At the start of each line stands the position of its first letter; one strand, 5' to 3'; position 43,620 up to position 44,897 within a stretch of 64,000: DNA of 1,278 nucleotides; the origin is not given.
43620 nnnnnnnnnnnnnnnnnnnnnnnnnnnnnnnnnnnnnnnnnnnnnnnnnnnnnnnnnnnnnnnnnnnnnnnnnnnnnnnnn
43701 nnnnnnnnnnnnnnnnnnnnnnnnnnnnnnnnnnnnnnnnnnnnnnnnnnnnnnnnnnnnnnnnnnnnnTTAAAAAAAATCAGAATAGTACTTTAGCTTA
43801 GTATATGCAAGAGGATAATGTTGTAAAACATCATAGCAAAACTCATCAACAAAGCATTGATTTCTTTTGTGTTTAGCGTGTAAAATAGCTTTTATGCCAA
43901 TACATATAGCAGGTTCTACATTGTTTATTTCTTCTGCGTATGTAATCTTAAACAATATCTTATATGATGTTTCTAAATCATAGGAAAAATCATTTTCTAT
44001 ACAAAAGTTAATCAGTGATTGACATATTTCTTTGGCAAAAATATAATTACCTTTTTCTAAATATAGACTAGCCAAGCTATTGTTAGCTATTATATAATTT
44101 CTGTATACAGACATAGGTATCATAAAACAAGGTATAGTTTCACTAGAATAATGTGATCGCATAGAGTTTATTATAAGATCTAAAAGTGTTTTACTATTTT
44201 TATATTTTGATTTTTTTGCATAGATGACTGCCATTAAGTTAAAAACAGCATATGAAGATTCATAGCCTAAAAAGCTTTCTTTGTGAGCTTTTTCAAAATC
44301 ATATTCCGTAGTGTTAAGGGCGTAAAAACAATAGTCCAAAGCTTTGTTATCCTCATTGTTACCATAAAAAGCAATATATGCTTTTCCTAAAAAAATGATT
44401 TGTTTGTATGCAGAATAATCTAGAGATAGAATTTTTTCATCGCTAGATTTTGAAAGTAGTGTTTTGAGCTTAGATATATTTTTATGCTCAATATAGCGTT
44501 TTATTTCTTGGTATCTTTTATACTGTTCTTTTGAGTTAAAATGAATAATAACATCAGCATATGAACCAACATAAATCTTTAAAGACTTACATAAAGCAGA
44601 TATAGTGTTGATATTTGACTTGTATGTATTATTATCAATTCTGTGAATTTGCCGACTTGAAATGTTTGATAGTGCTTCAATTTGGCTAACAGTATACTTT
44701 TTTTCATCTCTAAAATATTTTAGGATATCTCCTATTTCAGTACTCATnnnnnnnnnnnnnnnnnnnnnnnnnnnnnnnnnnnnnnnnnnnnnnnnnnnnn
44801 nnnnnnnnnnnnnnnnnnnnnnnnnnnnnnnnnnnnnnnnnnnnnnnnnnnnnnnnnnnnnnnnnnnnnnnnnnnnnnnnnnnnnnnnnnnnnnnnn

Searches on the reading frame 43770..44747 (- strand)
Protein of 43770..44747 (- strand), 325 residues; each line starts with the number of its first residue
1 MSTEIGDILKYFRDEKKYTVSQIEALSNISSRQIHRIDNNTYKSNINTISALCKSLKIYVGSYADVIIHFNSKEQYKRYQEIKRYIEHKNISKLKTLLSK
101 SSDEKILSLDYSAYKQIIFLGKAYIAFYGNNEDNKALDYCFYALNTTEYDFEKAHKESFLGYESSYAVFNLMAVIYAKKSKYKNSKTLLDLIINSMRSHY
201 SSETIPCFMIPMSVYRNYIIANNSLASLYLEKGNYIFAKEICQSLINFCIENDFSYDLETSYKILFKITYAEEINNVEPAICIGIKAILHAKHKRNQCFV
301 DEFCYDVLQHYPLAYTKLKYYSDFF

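Call 6: search_protein_families(library=pfam, proteins=[window:43770-44747:-], max_evalue=0.01)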
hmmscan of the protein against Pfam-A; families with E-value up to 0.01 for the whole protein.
window:43770-44747:- (325 aa): 1 family
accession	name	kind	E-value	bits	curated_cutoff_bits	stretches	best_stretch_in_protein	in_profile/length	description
PF13443.12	HTH_26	-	0.00048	20.8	22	1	9-58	2-52/63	Cro/C1-type HTH DNA-binding domain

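Call 7: search_protein_families(library=ncbifam, proteins=[window:43770-44747:-], max_evalue=0.01)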
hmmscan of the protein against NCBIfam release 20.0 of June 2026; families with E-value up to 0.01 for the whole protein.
window:43770-44747:- (325 aa): 0 families

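Call 9: search_solved_structures(query=window:43770-44747:-, max_evalue=10)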
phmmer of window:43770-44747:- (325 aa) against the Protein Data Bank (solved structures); distinct sequences matched with E-value up to 10: 18.
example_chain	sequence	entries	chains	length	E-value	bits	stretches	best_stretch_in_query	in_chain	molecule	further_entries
3zfw_A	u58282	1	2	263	0.012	18.5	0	164-189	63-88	KINESIN LIGHT CHAIN 2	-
6ejn_A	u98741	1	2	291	0.013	18.3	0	164-189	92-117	Kinesin light chain 2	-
6f9i_A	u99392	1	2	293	0.014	18.2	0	164-189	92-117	Kinesin light chain 2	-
3nf1_A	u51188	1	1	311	0.016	18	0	168-239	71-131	Kinesin light chain 1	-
5ojf_A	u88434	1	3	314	0.017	17.9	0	164-189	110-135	Kinesin light chain 2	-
3edt_B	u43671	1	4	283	0.02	17.7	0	164-189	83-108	Kinesin light chain 2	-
3ceq_A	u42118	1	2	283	0.02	17.7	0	164-189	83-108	Kinesin light chain 2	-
5fjy_A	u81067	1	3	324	0.02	17.7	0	164-189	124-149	KINESIN LIGHT CHAIN 2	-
5oj8_A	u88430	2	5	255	0.021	17.6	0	164-189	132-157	Kinesin light chain 1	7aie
7ai4_A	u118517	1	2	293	0.022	17.6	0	168-241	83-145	Isoform C of Kinesin light chain 1,Isoform C of Kinesin light chain 1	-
6fv0_A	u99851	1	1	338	0.022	17.6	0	164-189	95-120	Kinesin light chain 1,Torsin-1A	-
6fuz_A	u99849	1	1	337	0.023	17.5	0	164-189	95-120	Kinesin light chain 1,Kinesin light chain 1,C-Jun-amino-terminal kinase-interacting protei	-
6swu_A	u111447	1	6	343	0.024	17.4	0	164-189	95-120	Kinesin light chain 1,Kinesin light chain 1,TPR domain of kinesin light chain 1 in complex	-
9pmb_C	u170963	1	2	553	0.14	15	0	164-189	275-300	Kinesin light chain 1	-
1utx_A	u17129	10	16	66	0.36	13.6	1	8-48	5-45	CYLR2 | cytolysin regulator 2 | PUTATIVE TRANSCRIPTION REGULATOR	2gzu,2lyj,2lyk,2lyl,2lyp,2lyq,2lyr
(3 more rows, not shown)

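Call 11: find_homologous_proteins(query=window:43770-44747:-, max_evalue=0.001)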
Query window:43770-44747:- (325 aa): 1 proteins with E <= 0.001 among 895 candidates.
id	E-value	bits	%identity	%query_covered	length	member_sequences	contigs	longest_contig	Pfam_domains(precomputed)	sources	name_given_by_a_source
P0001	5.9e-208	707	100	100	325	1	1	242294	-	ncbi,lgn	ncbi:MAG: helix-turn-helix domain-containing protein [Lachnospirales bacterium]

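Call 19: predict_structure(protein=window:43770-44747:-)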
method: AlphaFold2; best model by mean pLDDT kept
length: 325 residues; sequences in the alignment: 1
mean_pLDDT: 48.4   pTM: 0.44
mean pLDDT of the five models: 48.4, 41.6, 40.8, 33.8, 33.2
residues with pLDDT >= 90: 0; 70-90: 75; 50-70: 35; < 50: 215
segments of 3 or more residues with pLDDT < 50: 1-214
pLDDT, mean of each block of 10 residues (from residue 1): 33 38 35 29 32 29 28 40 39 33 29 36 35 42 38 39 36 40 37 38 28 49 60 68 73 67 86 77 85 78 81 80 75
secondary structure, 60 per line:
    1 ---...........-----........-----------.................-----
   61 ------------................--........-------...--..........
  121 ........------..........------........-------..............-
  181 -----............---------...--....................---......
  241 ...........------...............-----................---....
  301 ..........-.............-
elements in order: H4-14 H20-27 H39-55 H73-88 H91-98 H111-128 H135-144 H151-158 H166-179 H186-197 H212-231 H235-251 H258-272 H278-293 H297-310 H312-324

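Call 20: search_protein_representatives(protein=window:43770-44747:-)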
Query: 325 residues. Proteins with E-value up to 0.001 (for the whole library): 43; up to 1e-10: 17; up to 1e-30: 1. The best 43 are listed.
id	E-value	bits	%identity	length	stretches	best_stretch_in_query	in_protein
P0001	1.9e-208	707.4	100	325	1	1-325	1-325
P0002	8.3e-28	114.2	33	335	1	3-281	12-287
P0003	7.5e-25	104.5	28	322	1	5-280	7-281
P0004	1.6e-24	103.5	28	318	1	5-314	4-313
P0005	4.6e-22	95.4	30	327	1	5-268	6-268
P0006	8.2e-19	84.7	26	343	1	2-317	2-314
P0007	1.8e-18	83.5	26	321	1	4-270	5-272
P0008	4.7e-17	78.9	27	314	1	2-278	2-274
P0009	2.8e-16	76.4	24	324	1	4-312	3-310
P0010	3.3e-16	76.1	26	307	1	4-270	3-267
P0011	1.4e-15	74.0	24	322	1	4-313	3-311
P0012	2.5e-15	73.3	27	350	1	4-242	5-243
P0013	1.7e-13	67.3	21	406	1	3-272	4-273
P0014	2.3e-13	66.8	28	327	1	5-288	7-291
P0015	6.0e-13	65.4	25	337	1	4-256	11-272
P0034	9.9e-05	38.5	21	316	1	4-272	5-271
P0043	6.4e-04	35.8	23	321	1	6-277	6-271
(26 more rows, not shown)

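Call 22: search_protein_families(library=pfam, alignment_id=A1, max_evalue=0.01)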
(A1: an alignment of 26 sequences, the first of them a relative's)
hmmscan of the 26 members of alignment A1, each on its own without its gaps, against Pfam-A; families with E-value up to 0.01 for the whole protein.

A. member 1, P0001 (325 aa): 1 family
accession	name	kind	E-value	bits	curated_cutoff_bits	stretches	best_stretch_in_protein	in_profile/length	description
PF13443.12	HTH_26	-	0.00048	20.8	22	1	9-58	2-52/63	Cro/C1-type HTH DNA-binding domain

B. families by the number of members that match (of 26 scanned): 25 families
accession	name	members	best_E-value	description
PF01381.28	HTH_3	24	2.1e-14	Helix-turn-helix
PF13443.12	HTH_26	20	2.2e-08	Cro/C1-type HTH DNA-binding domain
PF12844.13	HTH_19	16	4.1e-11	Helix-turn-helix domain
PF07719.23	TPR_2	16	1e-09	Tetratricopeptide repeat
PF13424.12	TPR_12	15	1.3e-12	Tetratricopeptide repeat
PF13560.12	HTH_31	13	1.1e-09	Helix-turn-helix domain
PF00515.34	TPR_1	12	1.1e-09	Tetratricopeptide repeat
PF13181.12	TPR_8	12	3.2e-09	Tetratricopeptide repeat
PF13374.12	TPR_10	8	9.1e-09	Tetratricopeptide repeat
PF13413.12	HTH_25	8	2.1e-06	Helix-turn-helix domain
PF14559.12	TPR_19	2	3.2e-05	Tetratricopeptide repeat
PF17874.7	TPR_MalT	2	0.0019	MalT-like TPR region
PF12862.13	ANAPC5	1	7e-05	Anaphase-promoting complex subunit 5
PF12895.13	ANAPC3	1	0.00012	Anaphase-promoting complex, cyclosome, subunit 3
PF14853.12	Fis1_TPR_C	1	0.0015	Fis1 C-terminal tetratricopeptide repeat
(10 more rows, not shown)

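Call 23: search_solved_structures(query=A1, max_evalue=1)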
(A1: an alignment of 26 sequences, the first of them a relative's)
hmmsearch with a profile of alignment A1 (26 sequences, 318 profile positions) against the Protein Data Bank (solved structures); distinct sequences matched with E-value up to 1: 195 (the best 60 are shown).
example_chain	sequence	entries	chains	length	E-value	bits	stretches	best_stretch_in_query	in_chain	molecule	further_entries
9qhb_A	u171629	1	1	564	2.6e-25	92.4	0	224-249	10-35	Engineered tetratricopeptide repeat protein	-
8bu0_A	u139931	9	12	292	1.1e-18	70.6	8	223-286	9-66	Consensus tetratricopeptide repeat protein | Crystal structure of an 8-repeat consensus TPR superhelix with Zinc. | Monomer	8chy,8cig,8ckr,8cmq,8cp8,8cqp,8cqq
2qfc_A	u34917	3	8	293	9.7e-18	67.5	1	1-306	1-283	PlcR protein | Transcriptional activator PlcR protein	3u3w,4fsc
9qhc_A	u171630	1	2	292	4.9e-15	58.6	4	223-249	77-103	Engineered tetratricopeptide repeat protein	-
7obi_A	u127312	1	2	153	1.6e-13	53.7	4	222-252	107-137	CTPR-rv4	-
2b5a_A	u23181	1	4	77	2.4e-11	46.5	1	3-65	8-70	C.BclI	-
2fo7_A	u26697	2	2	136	9.2e-11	44.6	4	223-249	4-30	SYNTHETIC CONSENSUS TPR PROTEIN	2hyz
8ch0_A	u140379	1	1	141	1.1e-10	44.3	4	223-249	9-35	Consensus tetratricopeptide repeat protein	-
9lth_A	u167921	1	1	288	2.3e-10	43.2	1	4-119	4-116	Transcriptional regulator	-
9sf2_A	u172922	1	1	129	4.6e-09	39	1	3-72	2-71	Transcriptional regulator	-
4ryk_A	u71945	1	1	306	4.8e-09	38.9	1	4-124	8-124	Lmo0325 protein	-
7p4a_A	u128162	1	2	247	1.7e-08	37.1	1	2-61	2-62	Stl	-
7zvi_A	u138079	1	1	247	1.8e-08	37.1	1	2-61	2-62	Orf22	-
3qq6_A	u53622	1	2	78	1.8e-08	37.1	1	5-62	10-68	HTH-type transcriptional regulator sinR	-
5tn0_A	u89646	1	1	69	2.2e-08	36.8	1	6-62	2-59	HTH-type transcriptional regulator SinR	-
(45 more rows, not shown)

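Call 27: find_homologous_proteins(query=A1, max_evalue=1e-10)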
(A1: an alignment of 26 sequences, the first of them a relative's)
Query A1 (26 sequences) (325 aa, profile of the alignment): 2 proteins with E <= 1e-10 among 3914 candidates.
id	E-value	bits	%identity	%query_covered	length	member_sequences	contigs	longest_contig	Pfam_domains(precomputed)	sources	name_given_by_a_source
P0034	2.6e-91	324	22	82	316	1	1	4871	PF12844.14,PF01381.29,PF13560.13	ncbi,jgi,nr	ncbi:MAG TPA: helix-turn-helix transcriptional regulator [Clostridiales bacterium]|nr:helix-turn-hel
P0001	9.4e-89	316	100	100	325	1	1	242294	-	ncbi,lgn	ncbi:MAG: helix-turn-helix domain-containing protein [Lachnospirales bacterium]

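Call 28: find_encoding_contigs(protein=P0002, flank=3000, max_places=3)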
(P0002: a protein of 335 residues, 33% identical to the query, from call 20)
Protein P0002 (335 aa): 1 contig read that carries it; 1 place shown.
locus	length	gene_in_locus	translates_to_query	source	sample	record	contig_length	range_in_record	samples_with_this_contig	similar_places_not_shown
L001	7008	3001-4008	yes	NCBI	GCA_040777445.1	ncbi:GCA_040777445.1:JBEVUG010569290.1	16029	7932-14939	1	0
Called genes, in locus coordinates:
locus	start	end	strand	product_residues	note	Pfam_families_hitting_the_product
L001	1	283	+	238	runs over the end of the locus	PF03006:HlyIII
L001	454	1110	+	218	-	PF24675:NpmA (weak), PF13847:Methyltransf_31 (weak), PF02390:Methyltransf_4, PF08242:Methyltransf_12 (faint), PF13649:Methyltransf_25 (faint)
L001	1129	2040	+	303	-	PF01584:CheW, PF00072:Response_reg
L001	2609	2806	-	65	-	-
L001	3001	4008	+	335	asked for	PF01381:HTH_3, PF12844:HTH_19, PF13413:HTH_25 (faint), PF13443:HTH_26 (faint), PF13181:TPR_8 (faint), PF13424:TPR_12 (faint)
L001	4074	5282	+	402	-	-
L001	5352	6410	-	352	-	PF00478:IMPDH (faint), PF03060:NMO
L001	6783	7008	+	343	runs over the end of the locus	PF01497:Peripla_BP_2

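Call 29: find_encoding_contigs(protein=P0034, flank=3000, max_places=3)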
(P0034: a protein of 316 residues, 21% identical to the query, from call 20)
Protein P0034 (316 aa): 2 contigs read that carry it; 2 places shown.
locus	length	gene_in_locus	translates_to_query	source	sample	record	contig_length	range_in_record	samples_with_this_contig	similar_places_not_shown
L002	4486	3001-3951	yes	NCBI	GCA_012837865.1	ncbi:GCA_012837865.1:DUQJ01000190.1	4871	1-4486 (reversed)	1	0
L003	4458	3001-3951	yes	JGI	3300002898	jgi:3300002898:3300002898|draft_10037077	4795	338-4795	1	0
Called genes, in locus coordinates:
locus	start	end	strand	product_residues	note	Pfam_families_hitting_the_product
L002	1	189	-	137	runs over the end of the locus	PF00892:EamA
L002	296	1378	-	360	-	PF00180:Iso_dh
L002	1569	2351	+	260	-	PF00881:Nitroreductase (faint), PF14512:TM1586_NiRdase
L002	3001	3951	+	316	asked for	PF01381:HTH_3, PF12844:HTH_19, PF13560:HTH_31 (weak)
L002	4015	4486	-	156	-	PF13507:GATase_5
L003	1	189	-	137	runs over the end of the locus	PF00892:EamA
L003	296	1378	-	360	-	PF00180:Iso_dh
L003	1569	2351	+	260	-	PF00881:Nitroreductase (faint), PF14512:TM1586_NiRdase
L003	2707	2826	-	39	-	-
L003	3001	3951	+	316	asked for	PF01381:HTH_3, PF12844:HTH_19, PF13560:HTH_31 (weak)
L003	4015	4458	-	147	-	?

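Call 35: find_encoding_contigs(protein=P0003, flank=3000, max_places=2)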
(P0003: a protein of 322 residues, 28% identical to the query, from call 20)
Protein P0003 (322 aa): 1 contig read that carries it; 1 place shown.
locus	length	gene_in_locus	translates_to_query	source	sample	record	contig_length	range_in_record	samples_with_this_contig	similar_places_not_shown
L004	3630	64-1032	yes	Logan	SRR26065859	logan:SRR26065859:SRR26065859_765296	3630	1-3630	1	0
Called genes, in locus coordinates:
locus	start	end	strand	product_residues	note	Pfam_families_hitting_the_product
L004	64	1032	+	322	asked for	PF01381:HTH_3 (weak), PF13424:TPR_12 (faint)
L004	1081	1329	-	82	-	-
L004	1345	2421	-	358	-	PF01807:Zn_ribbon_DnaG (weak), PF12965:DUF3854 (faint)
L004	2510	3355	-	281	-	PF27148:Slr1353_N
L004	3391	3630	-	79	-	?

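Call 36: find_encoding_contigs(protein=P0004, flank=3000, max_places=2)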
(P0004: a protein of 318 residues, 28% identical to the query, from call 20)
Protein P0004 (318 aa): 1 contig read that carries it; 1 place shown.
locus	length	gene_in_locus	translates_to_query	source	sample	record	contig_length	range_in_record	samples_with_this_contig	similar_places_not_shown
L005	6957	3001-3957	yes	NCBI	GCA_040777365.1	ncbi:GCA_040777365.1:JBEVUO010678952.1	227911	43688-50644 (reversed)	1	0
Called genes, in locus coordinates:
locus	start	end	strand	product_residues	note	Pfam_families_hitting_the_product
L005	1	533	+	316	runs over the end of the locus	PF03595:SLAC1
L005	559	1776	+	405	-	PF03453:MoeA_N, PF00994:MoCF_biosynth, PF03454:MoeA_C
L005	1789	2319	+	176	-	PF03205:MobB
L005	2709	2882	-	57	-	-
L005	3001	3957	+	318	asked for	PF01381:HTH_3, PF13181:TPR_8 (faint), PF13424:TPR_12 (faint), PF00515:TPR_1 (faint), PF07719:TPR_2 (faint)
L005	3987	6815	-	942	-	PF00005:ABC_tran (faint), PF02463:SMC_N (faint), PF03193:RsgA_GTPase (faint), PF13191:AAA_16 (faint), PF13304:AAA_21 (faint), PF13555:AAA_29 (faint), PF17760:UvrA_inter, PF17755:UvrA_DNA-bind, +2 more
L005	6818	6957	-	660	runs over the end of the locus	PF00270:DEAD (faint), PF04851:ResIII, PF17757:UvrB_inter, PF27431:UvrB_3rd, PF00271:Helicase_C, PF12344:UvrB, PF02151:UVR (weak)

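Call 37: find_encoding_contigs(protein=P0005, flank=3000, max_places=2)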
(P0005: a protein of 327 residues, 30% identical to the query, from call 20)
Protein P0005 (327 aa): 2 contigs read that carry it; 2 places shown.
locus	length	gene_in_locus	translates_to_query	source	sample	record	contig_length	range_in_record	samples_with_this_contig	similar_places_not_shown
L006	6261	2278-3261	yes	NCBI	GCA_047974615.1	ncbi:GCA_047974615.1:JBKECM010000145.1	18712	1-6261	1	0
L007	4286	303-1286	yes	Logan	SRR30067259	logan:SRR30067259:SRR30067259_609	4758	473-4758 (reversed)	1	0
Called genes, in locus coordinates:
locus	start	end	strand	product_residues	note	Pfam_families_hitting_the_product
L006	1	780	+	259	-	PF02906:Fe_hyd_lg_C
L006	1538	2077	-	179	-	-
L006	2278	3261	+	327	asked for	PF01381:HTH_3 (weak)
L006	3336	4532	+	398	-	PF05977:MFS_3 (weak), PF07690:MFS_1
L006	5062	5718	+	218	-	PF02390:Methyltransf_4, PF13847:Methyltransf_31, PF13649:Methyltransf_25 (faint)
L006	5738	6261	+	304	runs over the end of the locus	PF01584:CheW, PF00072:Response_reg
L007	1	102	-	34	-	?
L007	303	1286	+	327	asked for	PF01381:HTH_3 (weak)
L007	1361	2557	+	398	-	PF05977:MFS_3 (weak), PF07690:MFS_1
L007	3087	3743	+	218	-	PF02390:Methyltransf_4, PF13847:Methyltransf_31, PF13649:Methyltransf_25 (faint)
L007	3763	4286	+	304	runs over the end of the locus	PF01584:CheW, PF00072:Response_reg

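Call 43: find_encoding_contigs(protein=P0006, flank=2500, max_places=1)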
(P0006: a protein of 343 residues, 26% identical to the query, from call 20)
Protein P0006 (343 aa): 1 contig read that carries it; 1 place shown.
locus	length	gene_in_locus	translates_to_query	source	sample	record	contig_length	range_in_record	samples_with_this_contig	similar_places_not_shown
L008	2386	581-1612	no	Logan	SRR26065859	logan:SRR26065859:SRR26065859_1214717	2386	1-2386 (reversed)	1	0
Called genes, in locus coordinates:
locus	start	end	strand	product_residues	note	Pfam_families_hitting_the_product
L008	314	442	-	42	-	-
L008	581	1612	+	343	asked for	PF01381:HTH_3, PF13443:HTH_26 (weak), PF13181:TPR_8 (faint)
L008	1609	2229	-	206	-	PF02463:SMC_N (faint), PF00005:ABC_tran, PF13304:AAA_21 (faint)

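Call 44: find_encoding_contigs(protein=P0007, flank=2500, max_places=1)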
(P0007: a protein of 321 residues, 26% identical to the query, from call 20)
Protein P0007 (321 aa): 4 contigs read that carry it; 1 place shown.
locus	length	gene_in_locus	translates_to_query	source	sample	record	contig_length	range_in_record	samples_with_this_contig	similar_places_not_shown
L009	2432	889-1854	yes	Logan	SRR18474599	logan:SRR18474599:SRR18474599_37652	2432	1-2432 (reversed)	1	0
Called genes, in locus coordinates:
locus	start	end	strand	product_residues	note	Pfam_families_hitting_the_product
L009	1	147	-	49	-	?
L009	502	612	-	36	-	-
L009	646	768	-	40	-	-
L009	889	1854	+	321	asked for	-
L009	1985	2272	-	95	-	-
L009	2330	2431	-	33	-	?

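Call 45: find_encoding_contigs(protein=P0008, flank=2500, max_places=1)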
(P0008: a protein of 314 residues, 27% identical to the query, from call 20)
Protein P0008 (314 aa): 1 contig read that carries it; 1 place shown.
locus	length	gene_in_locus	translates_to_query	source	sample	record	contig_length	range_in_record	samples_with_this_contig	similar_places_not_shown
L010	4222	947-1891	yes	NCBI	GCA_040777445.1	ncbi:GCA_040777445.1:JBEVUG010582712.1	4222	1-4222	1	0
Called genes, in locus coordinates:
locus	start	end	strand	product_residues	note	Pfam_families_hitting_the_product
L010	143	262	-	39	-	-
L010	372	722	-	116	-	PF13560:HTH_31, PF01381:HTH_3, PF12844:HTH_19, PF13443:HTH_26 (weak)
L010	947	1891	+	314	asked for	PF13443:HTH_26 (weak)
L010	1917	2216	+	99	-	-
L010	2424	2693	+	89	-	PF02583:Trns_repr_metal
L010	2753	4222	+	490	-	?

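Call 46: find_encoding_contigs(protein=P0009, flank=2500, max_places=1)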
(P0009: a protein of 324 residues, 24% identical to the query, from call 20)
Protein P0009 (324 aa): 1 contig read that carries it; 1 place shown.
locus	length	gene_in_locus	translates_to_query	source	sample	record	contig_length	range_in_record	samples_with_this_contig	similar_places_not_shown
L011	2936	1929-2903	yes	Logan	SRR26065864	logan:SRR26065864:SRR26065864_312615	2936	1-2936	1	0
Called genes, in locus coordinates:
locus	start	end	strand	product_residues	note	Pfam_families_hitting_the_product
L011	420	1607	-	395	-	PF19658:DUF6161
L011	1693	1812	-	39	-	-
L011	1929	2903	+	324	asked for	PF01381:HTH_3 (faint)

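Call 59: find_encoding_contigs(protein=P0010, flank=2000, max_places=1)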
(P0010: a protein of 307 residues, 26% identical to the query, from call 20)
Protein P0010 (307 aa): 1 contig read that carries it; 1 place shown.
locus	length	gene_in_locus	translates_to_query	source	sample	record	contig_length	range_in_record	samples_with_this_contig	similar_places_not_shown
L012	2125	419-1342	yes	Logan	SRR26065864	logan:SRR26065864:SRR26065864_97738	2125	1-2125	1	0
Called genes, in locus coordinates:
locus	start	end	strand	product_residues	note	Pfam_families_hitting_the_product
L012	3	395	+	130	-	?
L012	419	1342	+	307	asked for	-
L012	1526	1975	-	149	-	-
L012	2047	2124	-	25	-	?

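Call 60: find_encoding_contigs(protein=P0011, flank=2000, max_places=1)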
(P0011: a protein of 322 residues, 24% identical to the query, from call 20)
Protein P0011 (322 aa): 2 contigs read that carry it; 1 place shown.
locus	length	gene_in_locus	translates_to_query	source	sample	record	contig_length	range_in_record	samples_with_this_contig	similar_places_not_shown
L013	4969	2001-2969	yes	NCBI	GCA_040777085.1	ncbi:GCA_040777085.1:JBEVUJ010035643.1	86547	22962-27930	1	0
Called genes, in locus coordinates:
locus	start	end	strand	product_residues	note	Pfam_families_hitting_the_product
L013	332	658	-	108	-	-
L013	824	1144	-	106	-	-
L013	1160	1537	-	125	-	-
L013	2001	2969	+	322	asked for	-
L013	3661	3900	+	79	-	-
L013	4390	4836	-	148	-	PF00383:dCMP_cyt_deam_1, PF14437:MafB19-deam, PF14439:Bd3614-deam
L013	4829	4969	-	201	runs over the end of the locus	PF00265:TK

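Call 61: find_encoding_contigs(protein=P0014, flank=2000, max_places=1)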
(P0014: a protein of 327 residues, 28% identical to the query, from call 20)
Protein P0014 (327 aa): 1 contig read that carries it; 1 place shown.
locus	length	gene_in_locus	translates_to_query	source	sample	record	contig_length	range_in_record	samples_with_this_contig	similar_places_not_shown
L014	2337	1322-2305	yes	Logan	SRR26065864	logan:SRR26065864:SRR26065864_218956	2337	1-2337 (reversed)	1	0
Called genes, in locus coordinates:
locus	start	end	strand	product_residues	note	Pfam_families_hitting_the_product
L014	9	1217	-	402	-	PF07690:MFS_1, PF05977:MFS_3 (weak)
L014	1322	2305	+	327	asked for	PF01381:HTH_3 (weak), PF13424:TPR_12 (faint), PF07719:TPR_2 (faint)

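Call 64: predict_structure(alignment_id=A1)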
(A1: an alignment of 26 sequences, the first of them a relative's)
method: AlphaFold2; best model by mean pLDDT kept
length: 325 residues; sequences in the alignment: 26
mean_pLDDT: 90.5   pTM: 0.83
mean pLDDT of the five models: 90.5, 89.7, 88.9, 88.8, 88.5
residues with pLDDT >= 90: 216; 70-90: 92; 50-70: 16; < 50: 1
segments of 3 or more residues with pLDDT < 50: none
pLDDT, mean of each block of 10 residues (from residue 1): 72 91 95 90 81 83 72 86 92 94 88 94 97 98 95 89 92 97 97 88 68 90 97 96 96 91 97 88 97 94 96 95 92
secondary structure, 60 per line:
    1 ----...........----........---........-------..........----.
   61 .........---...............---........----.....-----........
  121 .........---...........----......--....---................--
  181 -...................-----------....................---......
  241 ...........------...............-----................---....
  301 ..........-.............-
elements in order: H5-15 H20-27 H31-38 H46-55 H60-69 H73-87 H91-98 H103-107 H113-129 H133-143 H148-153 H156-159 H163-178 H182-200 H212-231 H235-251 H258-272 H278-293 H297-310 H312-324
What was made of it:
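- Tried and rejected: The single-sequence AF2 model of the regulator was unusable (pLDDT 48, call 19) and was replaced by the alignment-based model (call 64).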
